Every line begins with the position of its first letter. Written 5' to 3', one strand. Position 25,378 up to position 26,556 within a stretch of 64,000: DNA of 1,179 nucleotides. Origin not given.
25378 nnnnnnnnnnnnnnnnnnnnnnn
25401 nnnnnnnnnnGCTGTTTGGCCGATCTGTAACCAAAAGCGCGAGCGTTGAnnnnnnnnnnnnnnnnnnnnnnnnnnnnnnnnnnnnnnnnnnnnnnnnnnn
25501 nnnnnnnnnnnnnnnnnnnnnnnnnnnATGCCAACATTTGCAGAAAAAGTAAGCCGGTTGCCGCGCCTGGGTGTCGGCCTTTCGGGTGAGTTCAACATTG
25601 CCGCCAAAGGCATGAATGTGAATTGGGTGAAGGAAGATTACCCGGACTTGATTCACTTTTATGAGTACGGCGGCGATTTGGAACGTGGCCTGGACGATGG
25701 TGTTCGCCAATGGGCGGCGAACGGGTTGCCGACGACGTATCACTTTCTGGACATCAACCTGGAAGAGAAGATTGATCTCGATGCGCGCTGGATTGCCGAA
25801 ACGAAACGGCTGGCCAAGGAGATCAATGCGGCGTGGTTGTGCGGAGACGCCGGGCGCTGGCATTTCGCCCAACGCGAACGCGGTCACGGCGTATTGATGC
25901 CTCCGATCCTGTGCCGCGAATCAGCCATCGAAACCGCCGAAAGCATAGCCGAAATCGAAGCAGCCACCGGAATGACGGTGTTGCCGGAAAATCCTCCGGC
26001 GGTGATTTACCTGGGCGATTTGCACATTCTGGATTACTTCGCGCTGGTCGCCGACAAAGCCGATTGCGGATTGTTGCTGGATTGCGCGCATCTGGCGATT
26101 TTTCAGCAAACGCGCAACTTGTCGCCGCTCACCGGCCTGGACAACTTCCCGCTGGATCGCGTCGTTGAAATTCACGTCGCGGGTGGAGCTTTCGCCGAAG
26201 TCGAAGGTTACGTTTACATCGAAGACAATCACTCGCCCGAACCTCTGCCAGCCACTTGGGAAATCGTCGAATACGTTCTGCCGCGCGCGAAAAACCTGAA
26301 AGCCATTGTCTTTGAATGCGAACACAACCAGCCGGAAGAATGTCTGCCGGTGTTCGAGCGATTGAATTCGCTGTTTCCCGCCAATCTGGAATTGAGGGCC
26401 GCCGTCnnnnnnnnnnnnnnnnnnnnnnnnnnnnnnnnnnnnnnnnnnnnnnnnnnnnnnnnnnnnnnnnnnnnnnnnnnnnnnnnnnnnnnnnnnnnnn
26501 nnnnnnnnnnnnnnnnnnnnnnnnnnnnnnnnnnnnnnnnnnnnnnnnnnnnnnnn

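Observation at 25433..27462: Orphan MNIO (DUF692)-DUF2063 pair with its own promoter and no obvious precursor peptide.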

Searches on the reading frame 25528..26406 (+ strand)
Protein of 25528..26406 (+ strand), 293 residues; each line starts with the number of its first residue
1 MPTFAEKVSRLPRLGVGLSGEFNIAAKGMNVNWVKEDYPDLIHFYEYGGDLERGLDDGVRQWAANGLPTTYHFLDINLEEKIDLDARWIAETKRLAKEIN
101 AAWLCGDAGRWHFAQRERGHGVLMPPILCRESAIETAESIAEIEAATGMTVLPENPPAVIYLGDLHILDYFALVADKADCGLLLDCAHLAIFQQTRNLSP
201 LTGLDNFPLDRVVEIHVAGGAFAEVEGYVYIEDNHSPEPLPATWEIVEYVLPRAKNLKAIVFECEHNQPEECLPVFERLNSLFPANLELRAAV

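Call 3: search_protein_families(library=pfam, proteins=[window:25528-26406:+], max_evalue=0.1)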
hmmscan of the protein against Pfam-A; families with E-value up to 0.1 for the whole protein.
window:25528-26406:+ (293 aa): 2 families
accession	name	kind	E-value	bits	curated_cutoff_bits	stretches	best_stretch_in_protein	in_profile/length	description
PF05114.20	MbnB_TglH_ChrH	-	6.7e-20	71.9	25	1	63-270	45-247/263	RiPP precursor modification enzyme MbnB/TglH/ChrH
PF01261.30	AP_endonuc_2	-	0.0095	16.1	31.1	1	89-219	64-187/249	Xylose isomerase-like TIM barrel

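Call 4: search_protein_families(library=ncbifam, proteins=[window:25528-26406:+], max_evalue=0.1)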
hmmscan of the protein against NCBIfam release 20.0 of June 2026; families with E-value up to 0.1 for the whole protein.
window:25528-26406:+ (293 aa): 4 families
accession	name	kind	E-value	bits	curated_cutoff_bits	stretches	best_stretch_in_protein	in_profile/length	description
NF050167.1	MNIO_BufB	equivalog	1.9e-17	63.4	310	1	66-269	47-249/262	MNIO family bufferin maturase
NF050151.1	RiPP_MNIO_ApyH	equivalog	2.4e-15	56.4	400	1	124-265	121-259/283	multinuclear non-heme iron-dependent oxidative enzyme ApyH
NF003818.2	PRK05409.1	equivalog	3.1e-12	46.6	360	1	64-270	48-249/264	HvfB family MNIO-type RiPP peptide maturase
NF050165.1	MNIO_ChrH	equivalog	0.0055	15.8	600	1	177-263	168-256/363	MNIO family chryseobactin maturase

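Call 9: find_homologous_proteins(query=window:25528-26406:+)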
Query window:25528-26406:+ (293 aa): 2208 proteins with E <= 0.001 among 4685 candidates; the best 120 are listed.
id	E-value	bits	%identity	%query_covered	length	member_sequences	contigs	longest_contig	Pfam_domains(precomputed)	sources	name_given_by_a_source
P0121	1.6e-184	630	92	100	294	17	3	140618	PF05114.21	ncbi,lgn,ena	-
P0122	4.5e-180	615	90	100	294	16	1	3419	PF05114.21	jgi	jgi:uncharacterized protein (UPF0276 family)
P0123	1.2e-178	611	89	100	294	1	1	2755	PF05114.21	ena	-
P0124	2.7e-176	603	86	99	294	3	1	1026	PF05114.21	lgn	-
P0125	6.9e-171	585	85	99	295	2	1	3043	PF05114.21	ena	-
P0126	5.1e-170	582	86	98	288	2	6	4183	PF05114.21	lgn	-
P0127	4.6e-169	579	84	99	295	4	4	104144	PF05114.21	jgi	jgi:uncharacterized protein (UPF0276 family)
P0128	4.9e-169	579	85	97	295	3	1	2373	PF05114.21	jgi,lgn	-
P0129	5.9e-169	579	84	99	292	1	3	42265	PF05114.21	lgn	-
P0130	2.6e-168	577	85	97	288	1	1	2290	PF05114.21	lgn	-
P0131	7.3e-168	575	85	98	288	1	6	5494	PF05114.21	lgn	-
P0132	7.8e-168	575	84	97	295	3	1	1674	PF05114.21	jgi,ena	-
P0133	3.6e-167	573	85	98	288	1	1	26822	PF05114.21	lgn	-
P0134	9.6e-167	572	82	99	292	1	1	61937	PF05114.21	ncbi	ncbi:MAG: DUF692 family multinuclear iron-containing protein [Blastocatellia bacterium]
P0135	1.0e-166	572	83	99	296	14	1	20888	PF05114.21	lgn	-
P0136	5.4e-166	569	83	97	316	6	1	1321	PF05114.21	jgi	-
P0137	8.0e-166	569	83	98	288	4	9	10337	PF05114.21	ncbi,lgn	-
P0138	3.6e-165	567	83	98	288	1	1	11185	PF05114.21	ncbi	-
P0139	1.9e-163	561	82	97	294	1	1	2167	PF05114.21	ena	-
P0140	1.6e-162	558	80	99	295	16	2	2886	PF05114.21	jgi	jgi:uncharacterized protein (UPF0276 family)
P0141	5.3e-161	553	80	99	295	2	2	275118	PF05114.21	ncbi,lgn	ncbi:MAG: DUF692 family multinuclear iron-containing protein [Blastocatellales bacterium]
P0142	6.5e-161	553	79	99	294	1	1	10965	PF05114.21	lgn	-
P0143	1.3e-160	552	80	99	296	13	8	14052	PF05114.21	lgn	-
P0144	4.1e-160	550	80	99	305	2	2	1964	PF05114.21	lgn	-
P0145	5.9e-160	549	80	98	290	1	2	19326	PF05114.21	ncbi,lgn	-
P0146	6.4e-160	549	76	100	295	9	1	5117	PF05114.21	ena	-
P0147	1.0e-159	549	77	100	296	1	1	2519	PF05114.21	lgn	-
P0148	1.0e-159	549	80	98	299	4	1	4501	PF05114.21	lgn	-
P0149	1.3e-159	548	80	98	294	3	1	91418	PF05114.21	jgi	-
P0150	1.4e-159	548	78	97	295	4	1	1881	PF05114.21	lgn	-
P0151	1.5e-159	548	79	99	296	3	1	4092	PF05114.21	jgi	-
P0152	1.9e-159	548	80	98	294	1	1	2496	PF05114.21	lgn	-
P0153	2.0e-159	548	79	99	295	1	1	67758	PF05114.21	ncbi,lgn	-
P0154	3.4e-159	547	81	97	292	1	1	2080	PF05114.21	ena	-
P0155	4.0e-159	547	77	100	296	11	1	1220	PF05114.21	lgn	-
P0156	6.8e-159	546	77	100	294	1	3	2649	PF05114.21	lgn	-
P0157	9.4e-159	545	80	98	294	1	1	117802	PF05114.21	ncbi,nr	ncbi:MAG: DUF692 family protein [Blastocatellia bacterium]|nr:DUF692 family protein [Blastocatellia 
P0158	1.2e-158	545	79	97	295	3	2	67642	PF05114.21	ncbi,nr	ncbi:MAG: DUF692 family protein [Acidobacteria bacterium]|nr:DUF692 family protein [Acidobacteriota 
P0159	1.3e-158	545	80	97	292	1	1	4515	PF05114.21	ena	-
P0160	1.4e-158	545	78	99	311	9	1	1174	PF05114.21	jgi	jgi:uncharacterized protein (UPF0276 family)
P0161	1.7e-158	545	80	97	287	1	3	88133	PF05114.21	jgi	jgi:uncharacterized protein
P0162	2.4e-158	544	78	98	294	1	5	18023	PF05114.21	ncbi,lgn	-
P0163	2.5e-158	544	80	97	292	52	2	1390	PF05114.21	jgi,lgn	jgi:uncharacterized protein (UPF0276 family)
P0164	4.1e-158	543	78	100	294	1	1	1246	PF05114.21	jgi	jgi:uncharacterized protein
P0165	7.2e-158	543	78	98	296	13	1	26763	PF05114.21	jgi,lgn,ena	jgi:uncharacterized protein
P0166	9.3e-158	542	78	98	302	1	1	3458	PF05114.21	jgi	jgi:uncharacterized protein (UPF0276 family)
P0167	1.5e-157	542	80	97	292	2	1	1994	PF05114.21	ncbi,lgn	-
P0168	1.7e-157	541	77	100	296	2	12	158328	PF05114.21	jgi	jgi:uncharacterized protein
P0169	2.0e-157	541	77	100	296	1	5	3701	PF05114.21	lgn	-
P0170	2.0e-157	541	77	100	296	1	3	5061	PF05114.21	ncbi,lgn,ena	-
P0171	2.3e-157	541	77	100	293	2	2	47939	PF05114.21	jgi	jgi:uncharacterized protein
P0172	2.5e-157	541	79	98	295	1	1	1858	PF05114.21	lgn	-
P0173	2.8e-157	541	78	98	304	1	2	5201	PF05114.21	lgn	-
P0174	4.4e-157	540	76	100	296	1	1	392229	PF05114.21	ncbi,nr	ncbi:MAG: DUF692 family protein [Acidobacteria bacterium]|nr:DUF692 family protein [Acidobacteriota 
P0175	4.7e-157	540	79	98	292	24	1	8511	PF05114.21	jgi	jgi:uncharacterized protein (UPF0276 family)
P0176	4.8e-157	540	80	99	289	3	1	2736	PF05114.21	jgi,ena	-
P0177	5.0e-157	540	80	97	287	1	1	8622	PF05114.21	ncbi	-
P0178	1.4e-156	538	77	100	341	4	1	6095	PF05114.21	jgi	jgi:uncharacterized protein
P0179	1.6e-156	538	80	97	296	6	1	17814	PF05114.21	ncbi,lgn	-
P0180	3.7e-156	537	77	98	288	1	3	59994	PF05114.21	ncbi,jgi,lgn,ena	-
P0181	5.7e-156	536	78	98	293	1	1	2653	PF05114.21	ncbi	ncbi:MAG: multinuclear nonheme iron-dependent oxidase [Pseudomonadota bacterium]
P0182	5.9e-156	536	77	98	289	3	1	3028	PF05114.21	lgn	-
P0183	9.8e-156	536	79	97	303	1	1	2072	PF05114.21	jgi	jgi:uncharacterized protein (UPF0276 family)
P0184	1.1e-155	535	79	98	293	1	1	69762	PF05114.21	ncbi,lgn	-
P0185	1.2e-155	535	80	94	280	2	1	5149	PF05114.21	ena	-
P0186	1.4e-155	535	78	97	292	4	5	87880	PF05114.21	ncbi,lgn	-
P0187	1.5e-155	535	78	97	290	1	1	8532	PF05114.21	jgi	jgi:uncharacterized protein (UPF0276 family)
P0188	1.7e-155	535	78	97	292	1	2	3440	PF05114.21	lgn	-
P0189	2.7e-155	534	77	100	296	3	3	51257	PF05114.21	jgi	jgi:uncharacterized protein (UPF0276 family)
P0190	3.1e-155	534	79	97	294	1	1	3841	PF05114.21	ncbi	-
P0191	4.6e-155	533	78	100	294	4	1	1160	PF05114.21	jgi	jgi:uncharacterized protein (UPF0276 family)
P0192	5.1e-155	533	77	98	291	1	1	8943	PF05114.21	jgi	jgi:uncharacterized protein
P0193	5.3e-155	533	77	98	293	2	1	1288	PF05114.21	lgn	-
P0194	7.2e-155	533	79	97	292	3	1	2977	PF05114.21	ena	-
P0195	7.7e-155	533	78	99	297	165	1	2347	PF05114.21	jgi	jgi:uncharacterized protein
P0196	8.1e-155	533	76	100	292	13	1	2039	PF05114.21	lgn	-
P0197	8.9e-155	532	77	98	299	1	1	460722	PF05114.21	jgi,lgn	jgi:uncharacterized protein (UPF0276 family)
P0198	1.5e-154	532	78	98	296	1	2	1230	PF05114.21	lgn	-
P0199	2.8e-154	531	79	97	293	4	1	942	PF05114.21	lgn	-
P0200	3.4e-154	530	78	98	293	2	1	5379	PF05114.21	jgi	-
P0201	3.9e-154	530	78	97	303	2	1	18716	PF05114.21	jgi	jgi:uncharacterized protein (UPF0276 family)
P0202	4.8e-154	530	77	99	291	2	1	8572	PF05114.21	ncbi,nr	ncbi:MAG: DUF692 family protein [Acidobacteria bacterium]|nr:DUF692 family protein [Acidobacteriota 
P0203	5.7e-154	530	79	96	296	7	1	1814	PF05114.21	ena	-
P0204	8.6e-154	529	78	97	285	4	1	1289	PF05114.21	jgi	jgi:uncharacterized protein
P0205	1.6e-153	528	77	98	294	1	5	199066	PF05114.21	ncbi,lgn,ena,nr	ncbi:MAG TPA: DUF692 family protein [Blastocatellia bacterium]|nr:DUF692 family protein [Blastocatel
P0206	2.4e-153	528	76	97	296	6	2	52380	PF05114.21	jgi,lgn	jgi:uncharacterized protein (UPF0276 family)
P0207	2.4e-153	528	76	98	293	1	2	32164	PF05114.21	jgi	jgi:uncharacterized protein (UPF0276 family)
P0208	3.7e-153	527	77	99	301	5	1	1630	PF05114.21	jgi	-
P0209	4.2e-153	527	78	98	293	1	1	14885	PF05114.21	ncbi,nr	ncbi:MAG: DUF692 family protein [Blastocatellia bacterium]|nr:DUF692 family protein [Blastocatellia 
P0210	6.2e-153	526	76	98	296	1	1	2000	PF05114.21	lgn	-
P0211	7.0e-153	526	76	98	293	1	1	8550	PF05114.21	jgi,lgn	jgi:uncharacterized protein (UPF0276 family)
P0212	8.1e-153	526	77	97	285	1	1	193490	PF05114.21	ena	-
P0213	1.1e-152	525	79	97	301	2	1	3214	PF05114.21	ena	-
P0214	1.4e-152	525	75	98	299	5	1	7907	PF05114.21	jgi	-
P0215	2.3e-152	524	77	97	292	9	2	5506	PF05114.21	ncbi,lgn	-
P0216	7.6e-152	523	76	97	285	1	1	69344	PF05114.21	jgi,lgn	jgi:uncharacterized protein (UPF0276 family)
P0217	9.8e-152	522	76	98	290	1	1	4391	PF05114.21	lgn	-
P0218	1.2e-151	522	78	97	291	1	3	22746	PF05114.21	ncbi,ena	-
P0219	3.5e-151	521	76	97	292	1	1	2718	PF05114.21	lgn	-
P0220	4.9e-150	517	76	98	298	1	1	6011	PF05114.21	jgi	jgi:uncharacterized protein (UPF0276 family)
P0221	8.3e-150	516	75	98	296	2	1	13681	PF05114.21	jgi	jgi:uncharacterized protein (UPF0276 family)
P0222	9.8e-150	516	76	98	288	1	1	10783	PF05114.21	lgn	-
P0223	1.4e-149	515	79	92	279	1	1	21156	PF05114.21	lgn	-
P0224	1.0e-148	512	76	98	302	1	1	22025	PF05114.21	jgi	-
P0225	1.2e-148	512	73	98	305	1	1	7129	PF05114.21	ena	-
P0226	1.7e-148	512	76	97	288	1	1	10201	PF05114.21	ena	-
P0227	7.1e-148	510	75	98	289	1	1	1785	PF05114.21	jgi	jgi:uncharacterized protein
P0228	9.4e-147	506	75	97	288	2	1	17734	PF05114.21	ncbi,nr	ncbi:MAG: DUF692 family protein [Chloracidobacterium sp.]|nr:DUF692 family protein [Chloracidobacter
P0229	3.4e-146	504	74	98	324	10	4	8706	PF05114.21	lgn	-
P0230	3.4e-144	498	81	88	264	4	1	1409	PF05114.21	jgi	jgi:uncharacterized protein (UPF0276 family)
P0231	2.4e-142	492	71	97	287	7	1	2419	PF05114.21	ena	-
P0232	4.5e-141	487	81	86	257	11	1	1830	PF05114.21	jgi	jgi:uncharacterized protein (UPF0276 family)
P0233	5.3e-137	474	67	97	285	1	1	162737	PF05114.21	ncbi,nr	ncbi:MAG: DUF692 domain-containing protein [Blastocatellia bacterium]|nr:DUF692 domain-containing pr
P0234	9.5e-136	470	67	100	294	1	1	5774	PF05114.21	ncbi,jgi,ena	jgi:uncharacterized protein (UPF0276 family)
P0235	6.0e-135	467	66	100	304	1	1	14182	PF05114.21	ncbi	ncbi:MAG: DUF692 family multinuclear iron-containing protein [Acidobacteriota bacterium]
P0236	7.5e-135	467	67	97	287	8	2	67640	PF05114.21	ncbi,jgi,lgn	jgi:uncharacterized protein (UPF0276 family)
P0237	1.8e-134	466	68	97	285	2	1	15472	PF05114.21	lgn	-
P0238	6.1e-132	457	65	97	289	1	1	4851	PF05114.21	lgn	-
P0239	9.7e-132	457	64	99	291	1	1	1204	PF05114.21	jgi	jgi:uncharacterized protein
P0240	1.2e-131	457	65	99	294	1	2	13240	PF05114.21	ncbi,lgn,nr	ncbi:MAG: DUF692 family protein [Blastocatellia bacterium]|nr:DUF692 family protein [Blastocatellia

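Call 33: search_solved_structures(query=window:25528-26406:+, max_evalue=0.01, show_alignments=3)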
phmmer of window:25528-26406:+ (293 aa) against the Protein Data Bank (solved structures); distinct sequences matched with E-value up to 0.01: 4.
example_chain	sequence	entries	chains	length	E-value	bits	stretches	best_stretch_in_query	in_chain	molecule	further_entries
3bww_A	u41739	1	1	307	8.5e-07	31.6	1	64-225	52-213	Protein of unknown function DUF692/COG3220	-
8hci_D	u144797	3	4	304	0.00064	22.1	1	135-264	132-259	DUF692 family protein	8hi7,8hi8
7dz9_A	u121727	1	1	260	0.0047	19.3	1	66-236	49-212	MbnB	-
7dz9_B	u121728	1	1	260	0.0047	19.3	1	66-236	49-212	cpMbnB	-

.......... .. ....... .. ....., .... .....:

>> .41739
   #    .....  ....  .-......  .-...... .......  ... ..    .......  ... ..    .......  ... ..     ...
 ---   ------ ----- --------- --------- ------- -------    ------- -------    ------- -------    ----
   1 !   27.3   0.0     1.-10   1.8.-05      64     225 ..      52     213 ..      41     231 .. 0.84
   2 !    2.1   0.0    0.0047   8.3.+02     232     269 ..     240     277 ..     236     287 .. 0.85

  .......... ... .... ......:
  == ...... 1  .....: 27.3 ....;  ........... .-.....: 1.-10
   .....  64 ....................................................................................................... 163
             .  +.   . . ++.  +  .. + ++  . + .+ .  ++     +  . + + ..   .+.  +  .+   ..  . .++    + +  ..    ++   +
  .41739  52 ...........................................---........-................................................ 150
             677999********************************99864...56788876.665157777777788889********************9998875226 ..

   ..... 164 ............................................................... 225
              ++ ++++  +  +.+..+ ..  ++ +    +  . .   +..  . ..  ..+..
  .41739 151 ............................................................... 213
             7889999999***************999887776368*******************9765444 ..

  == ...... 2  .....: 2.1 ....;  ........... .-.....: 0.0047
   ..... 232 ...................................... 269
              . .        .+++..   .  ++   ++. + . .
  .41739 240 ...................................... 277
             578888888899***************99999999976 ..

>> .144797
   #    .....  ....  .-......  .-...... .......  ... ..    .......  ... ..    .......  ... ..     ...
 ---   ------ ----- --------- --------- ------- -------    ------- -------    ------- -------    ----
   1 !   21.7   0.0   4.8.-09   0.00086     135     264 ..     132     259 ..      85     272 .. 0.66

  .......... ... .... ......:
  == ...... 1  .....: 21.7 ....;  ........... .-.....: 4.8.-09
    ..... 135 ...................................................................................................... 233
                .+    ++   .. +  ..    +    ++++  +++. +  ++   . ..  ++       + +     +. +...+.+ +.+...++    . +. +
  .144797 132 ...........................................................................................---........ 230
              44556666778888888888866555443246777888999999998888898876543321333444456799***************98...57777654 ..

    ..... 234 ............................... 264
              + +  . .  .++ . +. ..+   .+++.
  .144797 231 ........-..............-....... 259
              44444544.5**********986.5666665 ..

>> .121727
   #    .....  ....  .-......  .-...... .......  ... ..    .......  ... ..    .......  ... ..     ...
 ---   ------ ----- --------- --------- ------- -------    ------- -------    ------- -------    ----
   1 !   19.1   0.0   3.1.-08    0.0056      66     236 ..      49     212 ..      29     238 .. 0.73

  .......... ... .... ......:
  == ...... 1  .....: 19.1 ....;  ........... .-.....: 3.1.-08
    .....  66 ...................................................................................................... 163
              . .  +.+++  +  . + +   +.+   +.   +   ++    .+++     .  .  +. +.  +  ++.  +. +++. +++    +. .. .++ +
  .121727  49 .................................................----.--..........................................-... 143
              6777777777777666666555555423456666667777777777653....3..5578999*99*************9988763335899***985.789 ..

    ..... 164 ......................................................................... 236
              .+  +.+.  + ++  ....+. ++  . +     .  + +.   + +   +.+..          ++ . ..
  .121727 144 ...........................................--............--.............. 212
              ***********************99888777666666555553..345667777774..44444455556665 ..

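Call 44: search_solved_structures(query=A2, max_evalue=0.01, show_alignments=5)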
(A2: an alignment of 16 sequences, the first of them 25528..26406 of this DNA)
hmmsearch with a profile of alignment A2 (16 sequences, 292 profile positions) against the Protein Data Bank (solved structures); distinct sequences matched with E-value up to 0.01: 4.
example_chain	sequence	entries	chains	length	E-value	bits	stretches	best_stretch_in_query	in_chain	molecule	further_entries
3bww_A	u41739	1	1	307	5.6e-09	38.5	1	61-225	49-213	Protein of unknown function DUF692/COG3220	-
7dz9_A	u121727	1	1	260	2.9e-05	26.3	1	58-248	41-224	MbnB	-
7dz9_B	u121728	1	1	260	2.9e-05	26.3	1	58-248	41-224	cpMbnB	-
8hci_D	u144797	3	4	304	3e-05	26.3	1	131-263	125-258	DUF692 family protein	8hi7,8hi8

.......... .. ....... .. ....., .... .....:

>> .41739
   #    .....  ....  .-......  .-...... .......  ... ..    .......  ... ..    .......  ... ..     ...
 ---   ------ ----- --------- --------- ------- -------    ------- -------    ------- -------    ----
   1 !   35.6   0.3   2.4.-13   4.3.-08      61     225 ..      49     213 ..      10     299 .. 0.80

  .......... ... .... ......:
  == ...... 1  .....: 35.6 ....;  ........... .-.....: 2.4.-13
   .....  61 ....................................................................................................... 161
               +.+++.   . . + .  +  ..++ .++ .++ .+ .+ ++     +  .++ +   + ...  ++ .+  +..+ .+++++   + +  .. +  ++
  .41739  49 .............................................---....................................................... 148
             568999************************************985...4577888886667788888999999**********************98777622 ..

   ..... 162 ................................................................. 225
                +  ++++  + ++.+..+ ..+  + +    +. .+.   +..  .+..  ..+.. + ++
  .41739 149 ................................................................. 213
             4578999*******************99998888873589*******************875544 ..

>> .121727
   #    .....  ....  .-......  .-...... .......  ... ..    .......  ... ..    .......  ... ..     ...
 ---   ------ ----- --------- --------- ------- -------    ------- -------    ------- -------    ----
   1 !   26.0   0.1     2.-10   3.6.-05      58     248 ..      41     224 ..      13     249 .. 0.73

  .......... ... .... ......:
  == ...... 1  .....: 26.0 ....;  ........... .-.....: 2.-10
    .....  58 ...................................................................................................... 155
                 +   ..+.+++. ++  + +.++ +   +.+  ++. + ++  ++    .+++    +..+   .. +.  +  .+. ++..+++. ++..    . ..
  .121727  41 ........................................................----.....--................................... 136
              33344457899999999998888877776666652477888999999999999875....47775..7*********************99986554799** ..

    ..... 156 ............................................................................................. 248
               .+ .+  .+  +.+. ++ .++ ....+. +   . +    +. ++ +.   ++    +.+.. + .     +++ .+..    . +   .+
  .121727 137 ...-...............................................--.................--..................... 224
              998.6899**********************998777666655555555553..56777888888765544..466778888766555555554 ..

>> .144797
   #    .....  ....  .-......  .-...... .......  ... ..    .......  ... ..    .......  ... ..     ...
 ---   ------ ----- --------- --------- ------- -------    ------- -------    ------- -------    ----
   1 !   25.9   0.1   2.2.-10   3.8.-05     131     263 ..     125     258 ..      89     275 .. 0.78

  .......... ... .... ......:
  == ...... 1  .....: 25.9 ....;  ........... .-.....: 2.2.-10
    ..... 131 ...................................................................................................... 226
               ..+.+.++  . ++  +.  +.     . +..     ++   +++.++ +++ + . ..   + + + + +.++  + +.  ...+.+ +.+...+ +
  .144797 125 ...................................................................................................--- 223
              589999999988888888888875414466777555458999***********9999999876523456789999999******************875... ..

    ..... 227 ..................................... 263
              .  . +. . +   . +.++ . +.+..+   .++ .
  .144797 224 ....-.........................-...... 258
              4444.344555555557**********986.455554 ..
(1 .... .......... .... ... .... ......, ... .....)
